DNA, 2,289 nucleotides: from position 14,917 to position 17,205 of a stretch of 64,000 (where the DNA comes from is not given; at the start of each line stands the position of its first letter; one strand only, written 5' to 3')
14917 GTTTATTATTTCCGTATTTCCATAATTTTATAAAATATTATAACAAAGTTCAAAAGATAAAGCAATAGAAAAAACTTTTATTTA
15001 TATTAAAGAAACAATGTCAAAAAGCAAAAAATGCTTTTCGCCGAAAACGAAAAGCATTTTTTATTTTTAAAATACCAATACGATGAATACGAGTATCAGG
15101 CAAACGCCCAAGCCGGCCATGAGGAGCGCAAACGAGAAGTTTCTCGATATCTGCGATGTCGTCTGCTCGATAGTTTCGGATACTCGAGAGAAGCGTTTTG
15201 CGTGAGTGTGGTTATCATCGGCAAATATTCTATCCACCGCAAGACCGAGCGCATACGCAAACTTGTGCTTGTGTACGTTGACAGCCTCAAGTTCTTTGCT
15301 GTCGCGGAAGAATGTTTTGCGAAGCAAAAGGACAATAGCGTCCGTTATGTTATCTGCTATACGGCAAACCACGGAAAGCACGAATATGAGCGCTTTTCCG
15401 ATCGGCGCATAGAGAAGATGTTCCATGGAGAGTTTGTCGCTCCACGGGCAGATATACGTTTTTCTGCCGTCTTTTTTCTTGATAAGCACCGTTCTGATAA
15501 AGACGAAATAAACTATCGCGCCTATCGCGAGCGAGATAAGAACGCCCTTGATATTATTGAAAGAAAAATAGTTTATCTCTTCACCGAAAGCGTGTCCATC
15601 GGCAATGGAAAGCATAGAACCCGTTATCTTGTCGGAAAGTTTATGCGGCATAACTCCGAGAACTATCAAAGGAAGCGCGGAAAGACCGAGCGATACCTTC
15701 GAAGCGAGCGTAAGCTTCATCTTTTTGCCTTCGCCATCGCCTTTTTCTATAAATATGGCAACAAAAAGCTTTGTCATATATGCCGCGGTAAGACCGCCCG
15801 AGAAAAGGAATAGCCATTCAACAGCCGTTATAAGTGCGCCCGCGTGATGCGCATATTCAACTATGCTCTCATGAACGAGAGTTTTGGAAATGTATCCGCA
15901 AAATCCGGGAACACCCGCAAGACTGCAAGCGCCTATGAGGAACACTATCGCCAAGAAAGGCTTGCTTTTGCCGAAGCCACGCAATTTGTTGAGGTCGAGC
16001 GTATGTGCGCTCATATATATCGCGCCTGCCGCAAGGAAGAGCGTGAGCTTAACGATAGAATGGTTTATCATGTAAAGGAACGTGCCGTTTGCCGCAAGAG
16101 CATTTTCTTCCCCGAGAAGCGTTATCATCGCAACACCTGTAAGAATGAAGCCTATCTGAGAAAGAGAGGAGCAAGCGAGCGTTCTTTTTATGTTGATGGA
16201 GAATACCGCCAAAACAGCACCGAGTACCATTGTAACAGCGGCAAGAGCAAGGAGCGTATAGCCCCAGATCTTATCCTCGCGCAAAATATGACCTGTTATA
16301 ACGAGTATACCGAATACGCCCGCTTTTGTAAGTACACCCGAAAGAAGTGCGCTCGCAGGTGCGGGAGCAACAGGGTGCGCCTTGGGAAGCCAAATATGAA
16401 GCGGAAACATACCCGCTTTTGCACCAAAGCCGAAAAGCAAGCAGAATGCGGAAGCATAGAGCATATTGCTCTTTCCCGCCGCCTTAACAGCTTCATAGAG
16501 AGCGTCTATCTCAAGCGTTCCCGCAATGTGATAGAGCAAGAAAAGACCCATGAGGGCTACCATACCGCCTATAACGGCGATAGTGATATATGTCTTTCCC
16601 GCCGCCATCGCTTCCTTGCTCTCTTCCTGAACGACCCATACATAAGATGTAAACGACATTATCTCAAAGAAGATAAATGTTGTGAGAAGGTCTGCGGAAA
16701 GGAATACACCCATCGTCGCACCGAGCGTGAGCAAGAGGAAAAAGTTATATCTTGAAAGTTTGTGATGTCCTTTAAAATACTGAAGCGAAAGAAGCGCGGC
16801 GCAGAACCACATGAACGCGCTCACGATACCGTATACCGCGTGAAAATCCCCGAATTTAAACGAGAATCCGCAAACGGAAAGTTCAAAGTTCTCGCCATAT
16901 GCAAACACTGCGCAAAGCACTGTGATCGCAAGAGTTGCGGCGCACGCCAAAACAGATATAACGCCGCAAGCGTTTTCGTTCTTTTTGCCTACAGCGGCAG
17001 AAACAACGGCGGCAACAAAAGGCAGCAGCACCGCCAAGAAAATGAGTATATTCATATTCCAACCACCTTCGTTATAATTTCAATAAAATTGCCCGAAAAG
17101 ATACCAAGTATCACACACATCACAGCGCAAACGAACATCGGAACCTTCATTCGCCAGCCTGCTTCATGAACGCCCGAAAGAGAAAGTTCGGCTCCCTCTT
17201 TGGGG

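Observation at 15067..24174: MBH-ordered Mrp-type operon with four antiporter-like subunits and no redox module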

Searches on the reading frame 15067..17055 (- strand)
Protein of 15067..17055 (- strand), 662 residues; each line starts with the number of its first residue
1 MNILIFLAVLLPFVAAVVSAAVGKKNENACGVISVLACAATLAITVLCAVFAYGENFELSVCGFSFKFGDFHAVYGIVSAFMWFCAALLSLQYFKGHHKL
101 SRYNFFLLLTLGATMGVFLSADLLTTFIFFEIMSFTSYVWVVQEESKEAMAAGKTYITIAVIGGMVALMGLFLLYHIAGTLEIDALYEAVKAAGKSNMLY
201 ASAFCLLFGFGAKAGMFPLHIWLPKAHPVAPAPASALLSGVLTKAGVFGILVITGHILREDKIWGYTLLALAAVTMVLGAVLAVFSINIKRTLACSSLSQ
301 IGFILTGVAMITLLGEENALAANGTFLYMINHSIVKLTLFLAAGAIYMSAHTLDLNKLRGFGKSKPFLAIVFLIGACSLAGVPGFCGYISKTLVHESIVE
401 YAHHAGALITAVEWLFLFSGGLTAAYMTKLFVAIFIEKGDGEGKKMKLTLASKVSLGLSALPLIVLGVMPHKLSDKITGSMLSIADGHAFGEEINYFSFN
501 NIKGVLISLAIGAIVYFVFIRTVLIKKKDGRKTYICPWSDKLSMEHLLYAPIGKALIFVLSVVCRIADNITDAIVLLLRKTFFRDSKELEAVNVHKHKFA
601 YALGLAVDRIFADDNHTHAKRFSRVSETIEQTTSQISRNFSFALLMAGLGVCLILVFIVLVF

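Call 5: search_protein_families(library=pfam, proteins=[window:15067-17055:-], max_evalue=0.01)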
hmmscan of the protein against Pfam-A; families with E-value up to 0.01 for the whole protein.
window:15067-17055:- (662 aa): 1 family
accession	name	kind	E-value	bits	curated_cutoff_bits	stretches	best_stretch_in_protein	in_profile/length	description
PF00361.26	Proton_antipo_M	-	1e-58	199.3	21.5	1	120-412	1-289/294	NADH:quinone oxidoreductase/Mrp antiporter, TM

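Call 6: search_protein_families(library=ncbifam, proteins=[window:15067-17055:-], max_evalue=0.01)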
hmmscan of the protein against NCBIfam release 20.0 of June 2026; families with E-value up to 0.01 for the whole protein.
window:15067-17055:- (662 aa): 74 families (the best 25 are shown)
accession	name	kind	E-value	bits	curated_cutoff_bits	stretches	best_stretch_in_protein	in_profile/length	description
NF005086.0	PRK06521.1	equivalog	1.3e-72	245.2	667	1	6-489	9-511/669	hydrogenase 4 subunit B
NF006419.0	PRK08668.1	equivalog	4.1e-68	230.6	617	1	6-562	5-567/613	NADH dehydrogenase subunit M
NF005818.0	PRK07691.1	equivalog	1.9e-60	205.3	586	1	1-473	2-468/496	Na+/H+ antiporter subunit D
NF009306.0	PRK12663.1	equivalog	2.5e-58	198.1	542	1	1-492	2-489/498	Na+/H+ antiporter subunit D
NF009287.0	PRK12647.1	equivalog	2.9e-58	198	937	1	4-521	2-520/773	putative monovalent cation/H+ antiporter subunit A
NF009308.0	PRK12665.1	equivalog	8.5e-58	196.2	585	1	1-410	5-416/531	Na+/H+ antiporter subunit D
NF005561.0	PRK07234.1-1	equivalog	1.2e-56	192.7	718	1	6-445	10-449/569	putative monovalent cation/H+ antiporter subunit D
NF006236.0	PRK08375.1-1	equivalog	1.7e-55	188.9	663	1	3-474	7-485/493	putative monovalent cation/H+ antiporter subunit D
NF006240.0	PRK08376.1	subfamily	2.1e-55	188.6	662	1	66-478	86-500/521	putative monovalent cation/H+ antiporter subunit D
TIGR01972.1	NDH_I_M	subfamily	2.8e-55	187.9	263.8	1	7-481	3-479/486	NADH-quinone oxidoreductase subunit M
NF009288.0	PRK12648.1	equivalog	3.4e-54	184.3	1104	1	5-529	3-533/954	monovalent cation/H+ antiporter subunit A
NF006241.0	PRK08377.1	equivalog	1e-52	179.8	645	1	7-475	7-468/494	NADH dehydrogenase subunit N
NF006418.0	PRK08667.1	equivalog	1.6e-52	178.9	794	1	3-537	4-537/644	hydrogenase membrane subunit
NF005140.0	PRK06589.1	equivalog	3.6e-52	177.8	470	1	3-441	11-448/489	putative monovalent cation/H+ antiporter subunit D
NF009305.0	PRK12662.1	equivalog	5.9e-52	177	700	1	4-449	5-451/492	putative monovalent cation/H+ antiporter subunit D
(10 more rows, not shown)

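Call 14: find_homologous_proteins(query=window:15067-17055:-, max_evalue=1e-20)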
Query window:15067-17055:- (662 aa): 7938 proteins with E <= 1e-20 among 8000 candidates; the best 120 are listed.
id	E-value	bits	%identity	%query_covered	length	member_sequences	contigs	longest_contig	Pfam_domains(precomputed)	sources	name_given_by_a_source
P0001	0.0e+0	1428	100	100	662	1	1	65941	PF00361.26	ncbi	-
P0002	0.0e+0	1398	98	100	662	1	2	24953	PF00361.26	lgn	-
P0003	0.0e+0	1396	98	100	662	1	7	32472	PF00361.26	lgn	-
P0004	0.0e+0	1393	97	100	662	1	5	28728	PF00361.26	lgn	-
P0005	0.0e+0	1387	96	100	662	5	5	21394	PF00361.26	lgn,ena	-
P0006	0.0e+0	1198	81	100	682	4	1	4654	PF00361.26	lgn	-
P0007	0.0e+0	1142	77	100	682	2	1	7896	PF00361.26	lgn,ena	-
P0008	0.0e+0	1119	77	100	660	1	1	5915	PF00361.26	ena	-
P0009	0.0e+0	1116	77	100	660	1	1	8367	PF00361.26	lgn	-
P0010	0.0e+0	1109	75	100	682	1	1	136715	PF00361.26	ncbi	-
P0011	0.0e+0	1102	76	100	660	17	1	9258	PF00361.26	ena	-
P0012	0.0e+0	1098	75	100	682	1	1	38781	PF00361.26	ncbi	-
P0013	0.0e+0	1094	74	100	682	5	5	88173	PF00361.26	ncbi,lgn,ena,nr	ncbi:MAG: sodium:proton antiporter [Clostridia bacterium]|nr:sodium:proton antiporter [Clostridia ba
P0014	0.0e+0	1089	74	100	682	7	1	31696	PF00361.26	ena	-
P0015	3.1e-265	900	65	100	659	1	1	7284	PF00361.26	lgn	-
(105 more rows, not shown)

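Call 16: find_related_loci(query=A1, collection=genome_contigs, flank=10000)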
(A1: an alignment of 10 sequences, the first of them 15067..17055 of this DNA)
Query A1 (662 aa) in genome_contigs; peptide patterns used: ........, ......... (x = any residue, [..] = any of these).
599 stretches matched a pattern (row limit reached: there are more); 426 encode a relative of the query (tblastn E <= 1e-3); the best 80 are kept; 80 distinct loci.
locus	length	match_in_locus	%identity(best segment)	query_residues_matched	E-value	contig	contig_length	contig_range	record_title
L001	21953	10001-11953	64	1-662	0e+0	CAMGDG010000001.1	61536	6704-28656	MAG: uncultured Clostridia bacterium isolate SRR15725433_bin.13_metaWRAP_v1.3_MAG genome assembly, contig: ERZ10622436.2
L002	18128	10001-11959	63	1-662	0e+0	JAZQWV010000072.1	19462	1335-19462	MAG: Candidatus Fimenecus sp. isolate T1900045164_TC20190158.MAGScoT_cleanbin_000011 SGB_5106_k141_2236737, whole genome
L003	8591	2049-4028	60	16-654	0e+0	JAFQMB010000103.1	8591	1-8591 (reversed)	MAG: Oscillospiraceae bacterium isolate RGIG1943 Goat_Cecum.Co__c1526622, whole genome shotgun sequence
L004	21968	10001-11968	59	1-659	0e+0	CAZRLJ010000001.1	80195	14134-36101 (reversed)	MAG TPA_asm: uncultured Acutalibacter sp. isolate SRP287540_co1_237 genome assembly, contig: NODE_216_length_80195_cov_1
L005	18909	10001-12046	57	1-661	0e+0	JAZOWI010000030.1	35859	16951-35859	MAG: Acutalibacteraceae bacterium isolate T1900045523_YK20190217.MAGScoT_cleanbin_000038 SGB_7655_k141_56745, whole geno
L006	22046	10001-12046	56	1-660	0e+0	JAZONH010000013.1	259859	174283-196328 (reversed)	MAG: Acutalibacteraceae bacterium isolate T1900045641_YK20190335.MAGScoT_cleanbin_000003 SGB_8130_k141_181701, whole gen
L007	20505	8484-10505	54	3-652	0e+0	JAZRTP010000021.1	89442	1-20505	MAG: Acutalibacteraceae bacterium isolate T1900045341_YK20190031.MAGScoT_cleanbin_000004 SGB_6654_k141_273643, whole gen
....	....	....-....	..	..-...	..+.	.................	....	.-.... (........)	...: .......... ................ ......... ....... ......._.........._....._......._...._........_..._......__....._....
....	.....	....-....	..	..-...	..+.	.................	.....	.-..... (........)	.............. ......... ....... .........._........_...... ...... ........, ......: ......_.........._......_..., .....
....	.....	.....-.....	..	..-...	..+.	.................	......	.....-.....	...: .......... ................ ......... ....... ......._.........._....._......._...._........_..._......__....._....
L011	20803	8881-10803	54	6-660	0e+0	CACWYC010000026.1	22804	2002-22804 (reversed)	MAG: Ruminococcaceae bacterium isolate RUG11024 genome assembly, contig: RUG11024_asm_26, whole genome shotgun sequence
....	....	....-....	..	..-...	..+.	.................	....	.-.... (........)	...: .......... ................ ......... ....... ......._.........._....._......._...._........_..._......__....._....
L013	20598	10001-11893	53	22-660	0e+0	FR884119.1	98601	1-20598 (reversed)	Oscillibacter sp. CAG:241 genomic scaffold, scf117, whole genome shotgun sequence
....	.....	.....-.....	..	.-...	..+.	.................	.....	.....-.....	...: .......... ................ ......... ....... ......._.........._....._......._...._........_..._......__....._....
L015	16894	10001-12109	47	2-659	0e+0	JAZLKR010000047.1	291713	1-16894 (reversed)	MAG: Acetatifactor sp. isolate T1900044958_TA20190014.MAGScoT_cleanbin_000078 SGB_3895_k141_1569241, whole genome shotgu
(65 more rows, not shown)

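Call 26: search_solved_structures(query=window:15067-17055:-, max_evalue=1e-20, show_alignments=0)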
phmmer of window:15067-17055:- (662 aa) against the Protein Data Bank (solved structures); distinct sequences matched with E-value up to 1e-20: 30.
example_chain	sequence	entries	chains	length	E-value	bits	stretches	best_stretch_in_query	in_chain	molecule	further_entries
6cfw_H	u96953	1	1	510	1.9e-47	165.7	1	68-478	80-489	Monovalent cation/H+ antiporter subunit D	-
7qru_D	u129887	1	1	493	4.3e-43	151.3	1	1-470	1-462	Na+/H+ antiporter subunit D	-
6z16_D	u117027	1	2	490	3.9e-36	128.3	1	4-411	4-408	Multisubunit Na+/H+ antiporter, D subunit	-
6u8y_H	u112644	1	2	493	9.3e-35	123.7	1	62-479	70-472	NADH dehydrogenase subunit N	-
7d3u_D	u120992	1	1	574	8.3e-33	117.3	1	58-436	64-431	Monovalent Na+/H+ antiporter subunit D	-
6u8y_X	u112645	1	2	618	7.7e-32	114.1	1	10-560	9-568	NADH dehydrogenase subunit M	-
7qru_A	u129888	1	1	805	2.6e-31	112.3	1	52-518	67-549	Na+/H+ antiporter subunit A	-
7z0s_C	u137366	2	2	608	9.6e-31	110.5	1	31-436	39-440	Formate hydrogenlyase subunit 3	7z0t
6z16_A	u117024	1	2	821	2.9e-30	108.9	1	84-479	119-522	Multisubunit Na+/H+ antiporter, A subunit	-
6hum_D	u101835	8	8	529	7.3e-27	97.7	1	102-442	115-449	NAD(P)H-quinone oxidoreductase chain 4 1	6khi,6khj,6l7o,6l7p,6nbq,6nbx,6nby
6hum_F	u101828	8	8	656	1.2e-25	93.7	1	87-435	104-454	NADH dehydrogenase subunit 5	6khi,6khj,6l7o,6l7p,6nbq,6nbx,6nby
8qby_M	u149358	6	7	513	2.6e-25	92.6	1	4-401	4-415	NADH dehydrogenase subunit M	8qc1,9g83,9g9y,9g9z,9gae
8e9g_N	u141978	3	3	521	4.6e-25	91.7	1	111-476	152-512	NADH-quinone oxidoreductase subunit N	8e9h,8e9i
8e9g_M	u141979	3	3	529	3.2e-24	88.9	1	33-477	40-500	NADH-quinone oxidoreductase, M subunit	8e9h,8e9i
7v2c_l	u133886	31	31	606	9.7e-23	84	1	63-438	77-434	NADH-ubiquinone oxidoreductase chain 5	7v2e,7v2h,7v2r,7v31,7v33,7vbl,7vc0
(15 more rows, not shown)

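Call 44: predict_structure(alignment_id=A2)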
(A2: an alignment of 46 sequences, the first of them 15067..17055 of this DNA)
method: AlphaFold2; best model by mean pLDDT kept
length: 662 residues; sequences in the alignment: 46
mean_pLDDT: 84.5   pTM: 0.81
mean pLDDT of the five models: 84.5, 81.9, 81.5, 80.8, 80.5
residues with pLDDT >= 90: 354; 70-90: 215; 50-70: 63; < 50: 30
segments of 3 or more residues with pLDDT < 50: 222-224, 583-593, 636-645, 647-649
pLDDT, mean of each block of 10 residues (from residue 1): 92 95 89 96 96 85 91 96 94 79 91 96 95 83 75 77 90 95 95 93 93 70 51 75 89 94 95 91 88 88 96 93 96 94 89 86 92 97 96 95 89 96 96 87 74 96 96 92 90 87 94 96 86 77 61 71 75 70 43 57 77 76 72 51 46 57 51
secondary structure, 60 per line:
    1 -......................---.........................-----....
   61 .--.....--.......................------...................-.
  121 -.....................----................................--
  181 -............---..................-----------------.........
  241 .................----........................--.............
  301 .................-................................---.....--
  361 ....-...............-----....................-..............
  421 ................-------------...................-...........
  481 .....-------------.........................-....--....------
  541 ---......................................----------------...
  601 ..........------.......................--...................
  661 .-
elements in order: H2-23 H27-51 E57-61 E64-68 H71-93 H100-118 H123-142 H147-178 H183-193 H197-214 H232-257 H262-285 H289-317 H319-350 H355-358 H361-364 H366-380 H386-405 H407-436 H450-468 H470-485 H499-523 E525-528 E531-534 H544-581 H598-610 H617-639 H642-661

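Call 48: fold_search(model_id=the predicted structure, library=pdb)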
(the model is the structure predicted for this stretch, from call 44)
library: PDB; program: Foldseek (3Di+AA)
matches with E <= 10: 722; with E <= 0.001: 194
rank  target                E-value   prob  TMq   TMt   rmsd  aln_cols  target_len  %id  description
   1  7qru_A                8.9e-24  1.00  0.77  0.64  12.6       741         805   21  Structure of Bacillus pseudofirmus Mrp antiporter complex, monomer (released 2022-11-09)
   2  9a6h_A                7.0e-23  1.00  0.76  0.63  15.0       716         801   20  Integrative model of MRPA-MRPD by crosslinking MS and deep learning (released 2024-09-18)
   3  6z16_A                2.6e-21  1.00  0.77  0.65  15.0       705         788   19  Structure of the Mrp antiporter complex (released 2020-08-12)
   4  9a6h_B                5.5e-21  1.00  0.67  0.88   6.6       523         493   24  Integrative model of MRPA-MRPD by crosslinking MS and deep learning (released 2024-09-18)
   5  7z0s_C                1.1e-20  1.00  0.68  0.74   8.6       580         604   22  Structure of the Escherichia coli formate hydrogenlyase complex (anaerobic preparation, without formate dehydrogenase  (released 2022-09-28)
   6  7z0t_C                1.1e-20  1.00  0.67  0.73   7.9       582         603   22  Structure of the Escherichia coli formate hydrogenlyase complex (aerobic preparation, composite structure) (released 2022-09-28)
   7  6z16_D                1.4e-20  1.00  0.65  0.86   3.0       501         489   24  Structure of the Mrp antiporter complex (released 2020-08-12)
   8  7qru_D                1.7e-20  1.00  0.67  0.89   2.4       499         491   28  Structure of Bacillus pseudofirmus Mrp antiporter complex, monomer (released 2022-11-09)
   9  8e9g_L                4.3e-20  1.00  0.70  0.74  14.1       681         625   20  Mycobacterial respiratory complex I with both quinone positions modelled (released 2022-10-12)
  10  6khj_F                4.9e-20  1.00  0.67  0.70  18.3       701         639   20  Supercomplex for electron transfer (released 2020-02-12)
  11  3rko_B                2.4e-19  1.00  0.72  0.78  10.3       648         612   19  Crystal structure of the membrane domain of respiratory complex I from E. coli at 3.0 angstrom resolution (released 2011-08-03)
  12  9q8i_L                2.9e-19  1.00  0.72  0.77  10.3       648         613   20  Cryo-EM structure of E. coli complex I variant V96P/N142M (NuoE) (released 2025-11-05)
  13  6hum_F                4.5e-19  1.00  0.63  0.68  14.4       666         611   19  Structure of the photosynthetic complex I from Thermosynechococcus elongatus (released 2019-01-09)
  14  6cfw_H                4.7e-19  1.00  0.65  0.85   3.2       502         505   26  cryoEM structure of a respiratory membrane-bound hydrogenase (released 2018-05-23)
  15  7z84_L                4.9e-19  1.00  0.63  0.68  15.0       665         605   20  Complex I from E. coli, DDM/LMNG-purified, under Turnover at pH 8, Open-ready state (released 2022-09-21)
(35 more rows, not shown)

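Call 55: find_encoding_contigs(protein=window:15067-17055:-, flank=10000, max_places=3)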
Protein window:15067-17055:- (662 aa): no gene with exactly this product is on record in the collection.
